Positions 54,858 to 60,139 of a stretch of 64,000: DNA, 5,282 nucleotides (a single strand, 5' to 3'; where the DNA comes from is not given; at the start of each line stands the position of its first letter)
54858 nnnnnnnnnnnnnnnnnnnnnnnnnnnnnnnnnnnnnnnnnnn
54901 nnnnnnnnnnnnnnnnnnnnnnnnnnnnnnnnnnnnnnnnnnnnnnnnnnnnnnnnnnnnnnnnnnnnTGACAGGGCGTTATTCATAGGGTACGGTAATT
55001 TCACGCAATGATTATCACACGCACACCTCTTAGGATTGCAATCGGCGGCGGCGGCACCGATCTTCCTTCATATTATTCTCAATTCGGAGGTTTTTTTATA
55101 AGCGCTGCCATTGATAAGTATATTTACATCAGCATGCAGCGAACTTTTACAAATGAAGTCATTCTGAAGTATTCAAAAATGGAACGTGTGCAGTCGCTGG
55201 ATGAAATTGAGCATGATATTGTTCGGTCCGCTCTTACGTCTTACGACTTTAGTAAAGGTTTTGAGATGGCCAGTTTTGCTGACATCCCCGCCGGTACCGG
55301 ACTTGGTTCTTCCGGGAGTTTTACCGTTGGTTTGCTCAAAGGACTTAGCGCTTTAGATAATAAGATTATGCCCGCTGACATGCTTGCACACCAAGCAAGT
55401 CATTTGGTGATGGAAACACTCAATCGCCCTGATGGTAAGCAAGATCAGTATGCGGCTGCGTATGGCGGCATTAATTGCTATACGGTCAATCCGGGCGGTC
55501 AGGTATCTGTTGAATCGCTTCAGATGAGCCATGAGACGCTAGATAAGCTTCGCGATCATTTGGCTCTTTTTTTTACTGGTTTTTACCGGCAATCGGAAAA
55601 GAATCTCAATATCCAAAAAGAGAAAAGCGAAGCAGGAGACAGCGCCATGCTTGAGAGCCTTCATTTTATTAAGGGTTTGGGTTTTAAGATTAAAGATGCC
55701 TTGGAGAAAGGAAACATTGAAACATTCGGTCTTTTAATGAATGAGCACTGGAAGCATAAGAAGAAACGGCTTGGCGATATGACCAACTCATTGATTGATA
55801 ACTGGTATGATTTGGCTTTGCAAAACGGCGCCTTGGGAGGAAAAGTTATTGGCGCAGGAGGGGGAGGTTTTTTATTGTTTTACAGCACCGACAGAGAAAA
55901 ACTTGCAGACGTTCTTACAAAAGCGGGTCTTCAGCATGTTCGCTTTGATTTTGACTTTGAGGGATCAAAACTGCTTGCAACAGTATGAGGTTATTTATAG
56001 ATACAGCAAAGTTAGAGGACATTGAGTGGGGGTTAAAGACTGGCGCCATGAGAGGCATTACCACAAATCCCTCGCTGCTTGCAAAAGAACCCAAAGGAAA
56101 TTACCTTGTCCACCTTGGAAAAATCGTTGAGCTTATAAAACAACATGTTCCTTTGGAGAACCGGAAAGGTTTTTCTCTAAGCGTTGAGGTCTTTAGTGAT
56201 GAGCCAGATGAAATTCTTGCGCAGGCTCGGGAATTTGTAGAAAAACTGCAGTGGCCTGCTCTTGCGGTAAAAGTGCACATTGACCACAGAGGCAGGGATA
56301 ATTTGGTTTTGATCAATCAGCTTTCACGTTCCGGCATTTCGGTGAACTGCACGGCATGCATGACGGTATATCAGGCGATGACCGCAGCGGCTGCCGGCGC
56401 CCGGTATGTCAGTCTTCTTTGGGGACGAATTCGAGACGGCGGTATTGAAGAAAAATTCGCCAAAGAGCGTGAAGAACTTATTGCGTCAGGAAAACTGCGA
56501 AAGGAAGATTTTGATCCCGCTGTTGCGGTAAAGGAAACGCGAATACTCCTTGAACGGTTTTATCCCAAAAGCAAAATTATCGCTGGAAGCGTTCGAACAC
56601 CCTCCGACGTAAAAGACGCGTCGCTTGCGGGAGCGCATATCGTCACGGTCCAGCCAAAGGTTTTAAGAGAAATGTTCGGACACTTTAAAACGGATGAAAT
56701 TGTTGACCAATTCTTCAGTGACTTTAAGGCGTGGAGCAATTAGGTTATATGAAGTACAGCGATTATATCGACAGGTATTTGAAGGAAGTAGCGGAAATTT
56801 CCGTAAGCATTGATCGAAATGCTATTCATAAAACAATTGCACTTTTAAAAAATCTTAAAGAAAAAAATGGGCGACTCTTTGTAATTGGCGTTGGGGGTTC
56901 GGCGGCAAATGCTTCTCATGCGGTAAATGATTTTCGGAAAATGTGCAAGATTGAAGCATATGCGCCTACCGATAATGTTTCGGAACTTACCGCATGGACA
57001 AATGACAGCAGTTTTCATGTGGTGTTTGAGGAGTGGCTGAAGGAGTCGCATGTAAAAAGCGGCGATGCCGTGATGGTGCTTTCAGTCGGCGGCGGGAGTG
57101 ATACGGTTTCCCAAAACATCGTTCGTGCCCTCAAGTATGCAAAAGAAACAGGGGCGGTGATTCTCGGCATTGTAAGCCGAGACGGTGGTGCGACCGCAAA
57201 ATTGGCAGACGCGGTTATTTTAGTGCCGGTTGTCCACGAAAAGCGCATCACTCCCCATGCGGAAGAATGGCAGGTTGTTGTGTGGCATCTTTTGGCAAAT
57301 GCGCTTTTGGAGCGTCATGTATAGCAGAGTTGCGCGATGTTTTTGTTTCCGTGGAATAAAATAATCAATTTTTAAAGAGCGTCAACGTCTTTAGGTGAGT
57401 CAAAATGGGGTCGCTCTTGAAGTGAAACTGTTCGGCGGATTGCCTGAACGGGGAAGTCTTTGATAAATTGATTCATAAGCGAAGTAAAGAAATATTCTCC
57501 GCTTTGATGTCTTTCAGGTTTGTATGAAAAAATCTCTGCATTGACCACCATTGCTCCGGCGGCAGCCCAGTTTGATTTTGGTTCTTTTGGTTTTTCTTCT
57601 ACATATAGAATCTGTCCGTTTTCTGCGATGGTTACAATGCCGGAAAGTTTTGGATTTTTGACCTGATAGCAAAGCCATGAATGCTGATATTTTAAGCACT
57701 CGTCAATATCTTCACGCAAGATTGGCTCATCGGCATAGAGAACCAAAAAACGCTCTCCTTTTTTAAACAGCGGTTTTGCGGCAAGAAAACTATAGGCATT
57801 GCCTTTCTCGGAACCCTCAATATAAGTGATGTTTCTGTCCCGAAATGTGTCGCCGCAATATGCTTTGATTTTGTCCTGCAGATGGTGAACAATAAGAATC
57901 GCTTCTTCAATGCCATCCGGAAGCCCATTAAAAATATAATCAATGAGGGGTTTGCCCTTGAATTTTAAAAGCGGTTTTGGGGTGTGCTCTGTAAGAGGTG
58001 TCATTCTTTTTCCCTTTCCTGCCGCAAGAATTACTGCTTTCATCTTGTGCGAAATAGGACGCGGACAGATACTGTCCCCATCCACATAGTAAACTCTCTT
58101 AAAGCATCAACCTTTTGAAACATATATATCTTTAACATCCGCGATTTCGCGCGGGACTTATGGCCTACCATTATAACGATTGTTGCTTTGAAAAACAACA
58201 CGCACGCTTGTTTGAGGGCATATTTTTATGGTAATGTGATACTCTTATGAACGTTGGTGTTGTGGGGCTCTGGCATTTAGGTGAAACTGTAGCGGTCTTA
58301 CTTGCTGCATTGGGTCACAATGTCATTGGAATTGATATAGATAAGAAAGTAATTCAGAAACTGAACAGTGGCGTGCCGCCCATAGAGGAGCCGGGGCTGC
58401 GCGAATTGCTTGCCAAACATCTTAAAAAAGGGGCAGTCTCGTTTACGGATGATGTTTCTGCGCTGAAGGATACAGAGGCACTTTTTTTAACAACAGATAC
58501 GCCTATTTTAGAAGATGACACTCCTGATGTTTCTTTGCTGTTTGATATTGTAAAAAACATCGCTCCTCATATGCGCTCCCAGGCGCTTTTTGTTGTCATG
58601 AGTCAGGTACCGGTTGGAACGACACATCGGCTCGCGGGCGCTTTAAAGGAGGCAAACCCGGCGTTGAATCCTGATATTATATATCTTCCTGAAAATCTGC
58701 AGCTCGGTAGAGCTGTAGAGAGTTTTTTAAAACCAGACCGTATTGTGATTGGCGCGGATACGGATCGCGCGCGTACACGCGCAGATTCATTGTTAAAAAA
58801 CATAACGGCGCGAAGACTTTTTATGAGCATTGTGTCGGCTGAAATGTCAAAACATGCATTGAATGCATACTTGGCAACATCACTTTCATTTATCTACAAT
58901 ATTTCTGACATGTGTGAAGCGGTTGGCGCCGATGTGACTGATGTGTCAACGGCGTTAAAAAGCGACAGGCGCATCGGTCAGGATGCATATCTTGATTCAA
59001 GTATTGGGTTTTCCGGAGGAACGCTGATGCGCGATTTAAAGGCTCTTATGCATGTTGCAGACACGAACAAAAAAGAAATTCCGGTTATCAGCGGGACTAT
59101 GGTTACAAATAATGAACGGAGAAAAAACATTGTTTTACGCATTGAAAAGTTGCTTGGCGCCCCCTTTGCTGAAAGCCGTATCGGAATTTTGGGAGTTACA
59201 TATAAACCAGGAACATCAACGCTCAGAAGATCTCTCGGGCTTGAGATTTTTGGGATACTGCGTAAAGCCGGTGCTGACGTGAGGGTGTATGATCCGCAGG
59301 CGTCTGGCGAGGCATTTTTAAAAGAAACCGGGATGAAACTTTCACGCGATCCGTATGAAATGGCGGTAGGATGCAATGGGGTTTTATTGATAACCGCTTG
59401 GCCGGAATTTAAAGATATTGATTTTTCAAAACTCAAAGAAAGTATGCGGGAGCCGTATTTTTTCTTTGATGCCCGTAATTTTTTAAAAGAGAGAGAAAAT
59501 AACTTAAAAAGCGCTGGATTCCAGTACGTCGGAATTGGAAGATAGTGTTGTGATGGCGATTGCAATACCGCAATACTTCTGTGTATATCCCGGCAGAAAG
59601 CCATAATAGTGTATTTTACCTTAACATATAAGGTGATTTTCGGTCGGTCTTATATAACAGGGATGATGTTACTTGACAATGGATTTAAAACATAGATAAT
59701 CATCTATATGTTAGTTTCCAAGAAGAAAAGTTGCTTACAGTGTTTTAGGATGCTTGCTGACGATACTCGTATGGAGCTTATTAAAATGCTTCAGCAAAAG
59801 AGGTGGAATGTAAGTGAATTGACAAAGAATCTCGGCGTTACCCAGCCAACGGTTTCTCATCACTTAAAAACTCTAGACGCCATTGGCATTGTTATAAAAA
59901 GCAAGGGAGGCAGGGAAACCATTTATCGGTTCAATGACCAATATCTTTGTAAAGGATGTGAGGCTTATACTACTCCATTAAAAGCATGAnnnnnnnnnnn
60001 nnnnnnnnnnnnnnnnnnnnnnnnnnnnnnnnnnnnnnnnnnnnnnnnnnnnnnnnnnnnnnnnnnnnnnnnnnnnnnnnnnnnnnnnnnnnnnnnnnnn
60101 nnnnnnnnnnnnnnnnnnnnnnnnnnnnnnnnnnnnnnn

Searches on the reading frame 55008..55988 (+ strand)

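Call 7: search_protein_families(library=pfam, proteins=[window:55008-55988:+], max_evalue=0.01)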
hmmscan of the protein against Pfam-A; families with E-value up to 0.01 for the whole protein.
window:55008-55988:+ (326 aa): 2 families
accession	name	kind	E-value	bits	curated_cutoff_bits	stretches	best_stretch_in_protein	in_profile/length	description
PF00288.32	GHMP_kinases_N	-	4.1e-11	43.4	22.3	1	79-154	14-87/87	GHMP kinases N terminal domain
PF08544.19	GHMP_kinases_C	-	5.3e-11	43.2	21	1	229-306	2-82/85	GHMP kinases C terminal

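Call 41: search_protein_families(library=ncbifam, proteins=[window:55008-55988:+], max_evalue=1e-10)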
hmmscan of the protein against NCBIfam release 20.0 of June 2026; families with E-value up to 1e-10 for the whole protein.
window:55008-55988:+ (326 aa): 4 families
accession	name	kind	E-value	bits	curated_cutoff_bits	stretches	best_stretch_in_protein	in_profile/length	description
NF049969.1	GlMnHpPKinHddA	equivalog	2.8e-47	161.8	600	1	2-321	3-334/338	D-glycero-D-manno-heptose 7-phosphate kinase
NF009948.0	PRK13412.1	equivalog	3.1e-26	91.4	721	1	80-297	722-939/974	bifunctional fucokinase/fucose-1-phosphate guanylyltransferase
TIGR00549.1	mevalon_kin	equivalog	1.6e-14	54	163.05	1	65-290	59-274/276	mevalonate kinase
NF003006.0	PRK03817.1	equivalog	6.5e-13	48.4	443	0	2-153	2-156/352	galactokinase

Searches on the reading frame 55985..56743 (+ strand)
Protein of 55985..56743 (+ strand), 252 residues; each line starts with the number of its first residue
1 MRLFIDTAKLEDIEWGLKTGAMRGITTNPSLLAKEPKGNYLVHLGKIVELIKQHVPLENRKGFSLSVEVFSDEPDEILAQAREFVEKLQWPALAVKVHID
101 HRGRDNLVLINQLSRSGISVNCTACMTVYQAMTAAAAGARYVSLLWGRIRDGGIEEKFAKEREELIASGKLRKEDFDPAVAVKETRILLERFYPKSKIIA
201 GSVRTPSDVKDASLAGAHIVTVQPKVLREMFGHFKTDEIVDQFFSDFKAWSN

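Call 7: search_protein_families(library=pfam, proteins=[window:55985-56743:+], max_evalue=0.01)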
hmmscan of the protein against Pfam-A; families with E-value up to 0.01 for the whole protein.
window:55985-56743:+ (252 aa): 1 family
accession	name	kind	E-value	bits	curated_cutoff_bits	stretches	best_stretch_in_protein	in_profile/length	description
PF00923.25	TAL_FSA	-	5.2e-33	115.1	27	1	3-239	1-245/285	Transaldolase/Fructose-6-phosphate aldolase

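Call 41: search_protein_families(library=ncbifam, proteins=[window:55985-56743:+], max_evalue=1e-10)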
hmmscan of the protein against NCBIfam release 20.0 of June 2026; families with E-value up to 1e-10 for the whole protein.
window:55985-56743:+ (252 aa): 4 families
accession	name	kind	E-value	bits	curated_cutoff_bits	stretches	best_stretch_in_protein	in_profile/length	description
TIGR00875.1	fsa_talC_mipB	equivalog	2.7e-33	115.2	245.95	2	1-153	1-137/213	fructose-6-phosphate aldolase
NF009299.0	PRK12656.1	equivalog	3.1e-22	79.2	214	1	1-155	1-143/222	fructose-6-phosphate aldolase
NF009296.0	PRK12653.1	subfamily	1.1e-17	64.5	306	0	1-149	1-135/220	fructose-6-phosphate aldolase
TIGR02134.1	transald_staph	equivalog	9.3e-16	58.2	281.95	1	2-156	7-155/236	transaldolase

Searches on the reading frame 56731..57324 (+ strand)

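Call 7: search_protein_families(library=pfam, proteins=[window:56731-57324:+], max_evalue=0.01)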
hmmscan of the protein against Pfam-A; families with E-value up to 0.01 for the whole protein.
window:56731-57324:+ (197 aa): 3 families
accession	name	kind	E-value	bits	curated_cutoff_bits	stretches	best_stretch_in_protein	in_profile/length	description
PF13580.11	SIS_2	-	1.9e-10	41.3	27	1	15-149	8-138/138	SIS domain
PF01380.27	SIS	-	4e-06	27.1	25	1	106-171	49-110/131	SIS domain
PF08541.16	ACP_syn_III_C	-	0.008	16.8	26.6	0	70-125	29-83/90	3-Oxoacyl-[acyl-carrier-protein (ACP)] synthase III C terminal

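Call 41: search_protein_families(library=ncbifam, proteins=[window:56731-57324:+], max_evalue=1e-10)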
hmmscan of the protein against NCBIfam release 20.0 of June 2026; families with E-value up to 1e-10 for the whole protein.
window:56731-57324:+ (197 aa): 4 families
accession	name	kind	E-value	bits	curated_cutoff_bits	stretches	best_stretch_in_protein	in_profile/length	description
TIGR00441.1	gmhA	equivalog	1.3e-17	64.3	209.45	1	38-190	3-151/154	D-sedoheptulose 7-phosphate isomerase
NF010546.0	PRK13936.1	equivalog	4.8e-15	55.8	276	1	28-189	25-185/197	phosphoheptose isomerase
NF010547.0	PRK13938.1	equivalog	8.3e-14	51.7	320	1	46-174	45-173/196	D-sedoheptulose 7-phosphate isomerase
NF001628.0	PRK00414.1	equivalog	5.1e-13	49.1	265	1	11-188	4-182/192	D-sedoheptulose 7-phosphate isomerase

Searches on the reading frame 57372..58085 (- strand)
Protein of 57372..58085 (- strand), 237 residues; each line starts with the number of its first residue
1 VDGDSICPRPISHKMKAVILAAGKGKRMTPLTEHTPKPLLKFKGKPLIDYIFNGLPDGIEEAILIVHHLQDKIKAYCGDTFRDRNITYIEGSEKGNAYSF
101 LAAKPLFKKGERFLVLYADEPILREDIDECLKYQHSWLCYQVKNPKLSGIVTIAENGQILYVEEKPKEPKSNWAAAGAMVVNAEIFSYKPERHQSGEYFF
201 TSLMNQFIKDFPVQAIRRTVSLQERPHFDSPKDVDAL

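Call 7: search_protein_families(library=pfam, proteins=[window:57372-58085:-], max_evalue=0.01)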
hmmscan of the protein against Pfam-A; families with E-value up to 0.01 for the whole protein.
window:57372-58085:- (237 aa): 3 families
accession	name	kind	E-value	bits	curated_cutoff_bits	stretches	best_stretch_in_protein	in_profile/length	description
PF00483.29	NTP_transferase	-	1.6e-23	84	21.2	1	16-210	1-212/245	Nucleotidyl transferase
PF12804.13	NTP_transf_3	-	2.3e-12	47.8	27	1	17-127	1-103/160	MobA-like NTP transferase domain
PF01128.25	IspD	-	6.6e-06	26.5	27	1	16-133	2-116/221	2-C-methyl-D-erythritol 4-phosphate cytidylyltransferase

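Call 41: search_protein_families(library=ncbifam, proteins=[window:57372-58085:-], max_evalue=1e-10)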
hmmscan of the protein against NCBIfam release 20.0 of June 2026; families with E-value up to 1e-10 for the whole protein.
window:57372-58085:- (237 aa): 16 families
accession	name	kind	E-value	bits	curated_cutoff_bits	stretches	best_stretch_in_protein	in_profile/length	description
TIGR03992.1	Arch_glmU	subfamily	2.7e-38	131.9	292.1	1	15-217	1-206/393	bifunctional sugar-1-phosphate nucleotidylyltransferase/acetyltransferase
NF041313.1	UDPGP_AglF_Halo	equivalog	9.3e-29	100.5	400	1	15-216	1-212/234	UTP--glucose-1-phosphate uridylyltransferase AglF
NF041173.1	Sug_nt_acttase_Thmprot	equivalog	1.7e-26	93.1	600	1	15-218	1-207/405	bifunctional sugar-1-phosphate nucleotidylyltransferase/acetyltransferase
TIGR01208.1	rmlA_long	equivalog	8.9e-24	84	320.25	1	16-208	1-203/353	glucose-1-phosphate thymidylyltransferase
NF045761.1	NAMPUrTaseMurU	equivalog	1.7e-20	73.9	250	1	15-187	1-179/226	N-acetylmuramate alpha-1-phosphate uridylyltransferase MurU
TIGR01207.1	rmlA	equivalog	2.4e-18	66.3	360.65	1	16-220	1-218/286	glucose-1-phosphate thymidylyltransferase RfbA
TIGR01173.1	glmU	equivalog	1.8e-15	56.7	366.85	1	15-210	1-205/452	bifunctional UDP-N-acetylglucosamine diphosphorylase/glucosamine-1-phosphate N-acetyltransferase GlmU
NF049965.1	GlMnHpPGnyltfHddC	equivalog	1.5e-14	54.1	300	1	15-203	1-190/221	D-glycero-D-manno-heptose 1-phosphate guanosyltransferase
NF012024.0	PRK15480.1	equivalog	9.3e-13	47.9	588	1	15-185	4-183/292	glucose-1-phosphate thymidylyltransferase RfbA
TIGR01099.1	galU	equivalog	4.4e-12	46.1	326.8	0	15-76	2-64/261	UTP--glucose-1-phosphate uridylyltransferase GalU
NF041135.1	IPPtranDIPPsyn_Thcocales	equivalog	6.7e-12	45.1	580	1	15-122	1-104/419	bifunctional L-myo-inositol-1-phosphate cytidylyltransferase/CDP-L-myo-inositol myo-inositolphosphotransferase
NF052502.1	man1P_GTase_Rv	exception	6.8e-12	44.9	440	1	16-191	2-184/352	mannose-1-phosphate guanylyltransferase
NF010933.0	PRK14353.1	equivalog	8e-12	44.5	505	1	13-203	4-205/453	bifunctional UDP-N-acetylglucosamine diphosphorylase/glucosamine-1-phosphate N-acetyltransferase GlmU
NF010939.0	PRK14359.1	equivalog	1.6e-11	43.5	592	1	15-187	3-176/430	bifunctional UDP-N-acetylglucosamine diphosphorylase/glucosamine-1-phosphate N-acetyltransferase GlmU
NF010937.0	PRK14357.1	equivalog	4.2e-11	42.4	658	1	15-170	1-155/448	bifunctional UDP-N-acetylglucosamine diphosphorylase/glucosamine-1-phosphate N-acetyltransferase GlmU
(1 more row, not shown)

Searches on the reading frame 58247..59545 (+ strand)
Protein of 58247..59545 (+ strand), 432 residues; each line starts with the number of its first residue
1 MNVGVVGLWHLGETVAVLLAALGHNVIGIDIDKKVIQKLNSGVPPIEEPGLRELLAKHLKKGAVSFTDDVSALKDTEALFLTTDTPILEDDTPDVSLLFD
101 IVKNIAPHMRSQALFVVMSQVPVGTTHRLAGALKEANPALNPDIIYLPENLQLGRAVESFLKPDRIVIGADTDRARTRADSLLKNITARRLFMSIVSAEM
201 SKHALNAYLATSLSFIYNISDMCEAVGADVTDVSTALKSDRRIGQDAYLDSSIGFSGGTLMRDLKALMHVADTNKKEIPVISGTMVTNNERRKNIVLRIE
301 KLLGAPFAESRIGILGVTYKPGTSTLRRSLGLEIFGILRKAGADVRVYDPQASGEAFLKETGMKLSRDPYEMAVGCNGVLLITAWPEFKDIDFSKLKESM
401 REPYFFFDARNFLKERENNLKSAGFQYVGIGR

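Call 7: search_protein_families(library=pfam, proteins=[window:58247-59545:+], max_evalue=0.01)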
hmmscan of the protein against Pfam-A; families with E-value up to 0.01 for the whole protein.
window:58247-59545:+ (432 aa): 6 families
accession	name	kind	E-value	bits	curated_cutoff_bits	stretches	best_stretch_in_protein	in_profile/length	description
PF03721.20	UDPG_MGDP_dh_N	-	3.7e-40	137.9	27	1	1-179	1-184/187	UDP-glucose/GDP-mannose dehydrogenase family, NAD binding domain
PF03720.21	UDPG_MGDP_dh_C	-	4e-24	85.4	30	1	313-414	1-102/103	UDP-glucose/GDP-mannose dehydrogenase family, UDP binding domain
PF00984.24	UDPG_MGDP_dh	-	1.4e-20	73.6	25.4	1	197-289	2-93/94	UDP-glucose/GDP-mannose dehydrogenase family, central domain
PF03446.21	NAD_binding_2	-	1.2e-05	25.9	21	0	2-136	1-110/161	NAD binding domain of 6-phosphogluconate dehydrogenase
PF02826.25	2-Hacid_dh_C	-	0.001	18.9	25.1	0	2-38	38-74/178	D-isomer specific 2-hydroxyacid dehydrogenase, NAD binding domain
PF02737.24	3HCDH_N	-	0.0085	16.5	22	0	2-45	1-44/180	3-hydroxyacyl-CoA dehydrogenase, NAD binding domain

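Call 41: search_protein_families(library=ncbifam, proteins=[window:58247-59545:+], max_evalue=1e-10)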
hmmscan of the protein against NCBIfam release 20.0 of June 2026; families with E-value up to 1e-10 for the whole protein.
window:58247-59545:+ (432 aa): 6 families
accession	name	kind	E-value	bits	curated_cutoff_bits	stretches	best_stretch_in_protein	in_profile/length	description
TIGR03026.1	NDP-sugDHase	subfamily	2.8e-93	312.9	189.8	1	1-411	1-413/413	nucleotide sugar dehydrogenase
NF047673.2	TeichurnBiosyTuaD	equivalog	5.6e-83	279.5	700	1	3-432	4-431/439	UDP-glucose 6-dehydrogenase TuaD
NF041297.1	UDPGDh_AglM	equivalog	6.1e-70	236.3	670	1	1-418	1-422/429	UDP-glucose 6-dehydrogenase AglM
NF040825.1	UDPMaNacDH_Arch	equivalog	1e-42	146.5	750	1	1-432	1-415/418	UDP-N-acetyl-D-mannosamine dehydrogenase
NF008286.0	PRK11064.1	equivalog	7.2e-30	103.9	459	1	3-398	6-409/420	UDP-N-acetyl-D-mannosamine dehydrogenase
NF011631.0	PRK15057.1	equivalog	2.7e-24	86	757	1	3-359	3-346/388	UDP-glucose 6-dehydrogenase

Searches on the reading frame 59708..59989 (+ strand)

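Call 40: search_protein_families(library=pfam, proteins=[window:59708-59989:+], max_evalue=0.1)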
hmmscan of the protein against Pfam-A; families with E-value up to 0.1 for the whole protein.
window:59708-59989:+ (93 aa): 35 families (the best 25 are shown)
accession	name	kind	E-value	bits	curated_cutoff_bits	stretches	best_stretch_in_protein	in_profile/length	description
PF01022.26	HTH_5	-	2.2e-13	50.3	22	1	18-64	1-47/47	Bacterial regulatory protein, arsR family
PF12840.13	HTH_20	-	1.8e-08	34.7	27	1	16-62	1-48/51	Helix-turn-helix domain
PF08279.18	HTH_11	-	4.3e-07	30.2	25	1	22-69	3-52/55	HTH domain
PF13384.12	HTH_23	-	1.2e-05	25.4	24.6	1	18-55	4-40/50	Homeodomain-like domain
PF25212.1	HVO_A0114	-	4.8e-05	23.5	27.6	1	13-71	17-75/84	HVO_A0114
PF01978.25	TrmB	-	5.1e-05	23.5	25.6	1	25-74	15-63/68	Sugar-specific transcriptional regulator TrmB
PF21248.3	SoFic-like_C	-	6e-05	23.6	27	1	22-73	19-71/76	Protein adenylyltransferase SoFic-like, C-terminal domain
PF13551.12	HTH_29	-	0.00017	22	28.1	1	21-69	1-52/64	Winged helix-turn helix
PF09339.16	HTH_IclR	-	0.00019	21.6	22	1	30-62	16-48/52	IclR helix-turn-helix domain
PF21476.4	PF0610-like_N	-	0.00023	21.8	33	1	20-56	2-38/50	PF0610-like, N-terminal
PF13412.12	HTH_24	-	0.00032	20.6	21.9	1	18-62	2-47/48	Winged helix-turn-helix DNA-binding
PF25213.1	HVO_A0261_N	-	0.00092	19.5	35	1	19-68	11-60/86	HVO_A0261 N-terminal domain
PF08220.18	HTH_DeoR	-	0.001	19.2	21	1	23-71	4-53/57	DeoR-like helix-turn-helix domain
PF13518.12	HTH_28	-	0.0011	19.4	25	1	21-61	2-41/52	Helix-turn-helix domain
PF01047.28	MarR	-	0.0014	18.9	24.6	1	29-66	14-51/59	MarR family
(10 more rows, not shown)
